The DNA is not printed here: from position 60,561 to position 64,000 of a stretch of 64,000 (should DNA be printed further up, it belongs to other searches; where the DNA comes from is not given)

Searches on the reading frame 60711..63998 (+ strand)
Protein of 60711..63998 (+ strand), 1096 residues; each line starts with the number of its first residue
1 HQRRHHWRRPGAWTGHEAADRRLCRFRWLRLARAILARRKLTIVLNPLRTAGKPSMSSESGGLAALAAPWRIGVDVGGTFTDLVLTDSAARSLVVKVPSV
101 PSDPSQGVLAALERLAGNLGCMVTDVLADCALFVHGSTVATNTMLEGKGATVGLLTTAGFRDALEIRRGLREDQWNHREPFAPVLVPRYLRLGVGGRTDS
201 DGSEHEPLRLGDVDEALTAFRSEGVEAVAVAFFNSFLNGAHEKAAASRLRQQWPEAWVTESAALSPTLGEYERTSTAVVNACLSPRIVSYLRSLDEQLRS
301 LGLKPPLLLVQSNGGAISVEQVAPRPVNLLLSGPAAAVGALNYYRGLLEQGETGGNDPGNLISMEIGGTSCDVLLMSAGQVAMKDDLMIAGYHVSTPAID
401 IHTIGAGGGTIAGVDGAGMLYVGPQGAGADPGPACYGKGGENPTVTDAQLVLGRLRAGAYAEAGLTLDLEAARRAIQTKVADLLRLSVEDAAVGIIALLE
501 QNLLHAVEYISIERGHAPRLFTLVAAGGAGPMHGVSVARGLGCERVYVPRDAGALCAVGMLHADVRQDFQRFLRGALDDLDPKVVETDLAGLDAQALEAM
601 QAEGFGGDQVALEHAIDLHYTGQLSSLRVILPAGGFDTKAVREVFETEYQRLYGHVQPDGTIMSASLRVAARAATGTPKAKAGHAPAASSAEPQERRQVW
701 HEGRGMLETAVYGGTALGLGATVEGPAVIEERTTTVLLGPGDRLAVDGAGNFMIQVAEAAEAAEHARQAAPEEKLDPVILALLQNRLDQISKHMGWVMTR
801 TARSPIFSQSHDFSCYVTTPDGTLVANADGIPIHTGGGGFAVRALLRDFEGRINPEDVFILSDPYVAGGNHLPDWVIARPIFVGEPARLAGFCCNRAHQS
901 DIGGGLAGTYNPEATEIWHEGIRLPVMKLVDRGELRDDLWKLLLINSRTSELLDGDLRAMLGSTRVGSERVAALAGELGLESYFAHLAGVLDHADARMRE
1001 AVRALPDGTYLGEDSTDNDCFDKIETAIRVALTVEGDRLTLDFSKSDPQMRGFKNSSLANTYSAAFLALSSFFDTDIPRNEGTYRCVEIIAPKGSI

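Call 36: search_protein_families(library=pfam, proteins=[window:60711-63998:+], max_evalue=0.00001)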
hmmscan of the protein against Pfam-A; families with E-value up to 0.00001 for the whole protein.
window:60711-63998:+ (1096 aa): 4 families
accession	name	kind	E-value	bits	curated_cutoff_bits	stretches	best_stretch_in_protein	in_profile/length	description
PF02538.19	Hydantoinase_B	-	7.4e-101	338.6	26.8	1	776-1096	1-314/519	Hydantoinase B/oxoprolinase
PF01968.24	Hydantoinase_A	-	4.6e-82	276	22.9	1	273-568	1-290/291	Hydantoinase/oxoprolinase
PF05378.19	Hydant_A_N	-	1.4e-42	145.9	25.2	1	71-251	1-174/176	Hydantoinase/oxoprolinase N-terminal region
PF19278.4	Hydant_A_C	-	1.3e-14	54.5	21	1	589-748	18-184/193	Hydantoinase/oxoprolinase C-terminal domain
